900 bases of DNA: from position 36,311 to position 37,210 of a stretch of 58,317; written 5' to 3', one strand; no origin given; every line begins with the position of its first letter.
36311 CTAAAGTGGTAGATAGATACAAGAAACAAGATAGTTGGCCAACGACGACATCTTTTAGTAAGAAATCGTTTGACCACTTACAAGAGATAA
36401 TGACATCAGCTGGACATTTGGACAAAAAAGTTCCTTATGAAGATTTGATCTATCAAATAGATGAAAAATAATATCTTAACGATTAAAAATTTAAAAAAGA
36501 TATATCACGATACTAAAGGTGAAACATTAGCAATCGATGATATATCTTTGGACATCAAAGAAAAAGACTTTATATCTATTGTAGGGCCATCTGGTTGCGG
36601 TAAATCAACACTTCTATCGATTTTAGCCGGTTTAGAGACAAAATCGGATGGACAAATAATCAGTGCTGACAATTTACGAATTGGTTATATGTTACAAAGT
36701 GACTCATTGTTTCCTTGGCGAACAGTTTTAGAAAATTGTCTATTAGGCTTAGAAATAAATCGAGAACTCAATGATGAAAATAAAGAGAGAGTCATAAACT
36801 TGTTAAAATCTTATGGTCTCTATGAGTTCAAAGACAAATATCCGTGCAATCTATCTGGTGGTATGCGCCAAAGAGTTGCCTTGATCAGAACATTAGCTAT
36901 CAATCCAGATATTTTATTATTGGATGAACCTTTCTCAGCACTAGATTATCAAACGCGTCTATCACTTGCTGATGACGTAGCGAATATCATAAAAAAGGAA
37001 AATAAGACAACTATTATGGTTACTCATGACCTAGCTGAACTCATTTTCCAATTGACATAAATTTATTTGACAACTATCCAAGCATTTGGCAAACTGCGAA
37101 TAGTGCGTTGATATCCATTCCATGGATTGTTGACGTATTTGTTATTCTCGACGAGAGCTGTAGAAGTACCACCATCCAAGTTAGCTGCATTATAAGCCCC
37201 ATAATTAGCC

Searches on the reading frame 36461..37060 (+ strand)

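Call 38: search_protein_families(library=pfam, proteins=[window:36461-37060:+], max_evalue=0.001)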
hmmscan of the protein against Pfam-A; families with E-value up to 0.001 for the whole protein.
window:36461-37060:+ (199 aa): 7 families
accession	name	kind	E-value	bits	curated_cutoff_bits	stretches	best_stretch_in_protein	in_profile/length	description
PF00005.33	ABC_tran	-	3.3e-31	109.2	25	1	26-158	2-136/137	ABC transporter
PF13304.12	AAA_21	-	1.6e-08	35.5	27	0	38-84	2-60/304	AAA domain, putative AbiEii toxin, Type IV TA system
PF02463.25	SMC_N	-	4e-05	23.6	40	0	34-52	23-41/220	RecF/RecN/SMC N terminal domain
PF03215.21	Rad17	-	0.00019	21.9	23.8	1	25-65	35-75/186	Rad17 P-loop domain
PF13175.12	AAA_15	-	0.00036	20.7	32.1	0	25-62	14-50/374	AAA ATPase domain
PF03193.22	RsgA_GTPase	-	0.00065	20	30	0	23-67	95-137/174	RsgA GTPase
PF13555.12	AAA_29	-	0.00096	19.3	27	0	29-52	16-39/61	P-loop containing region of AAA domain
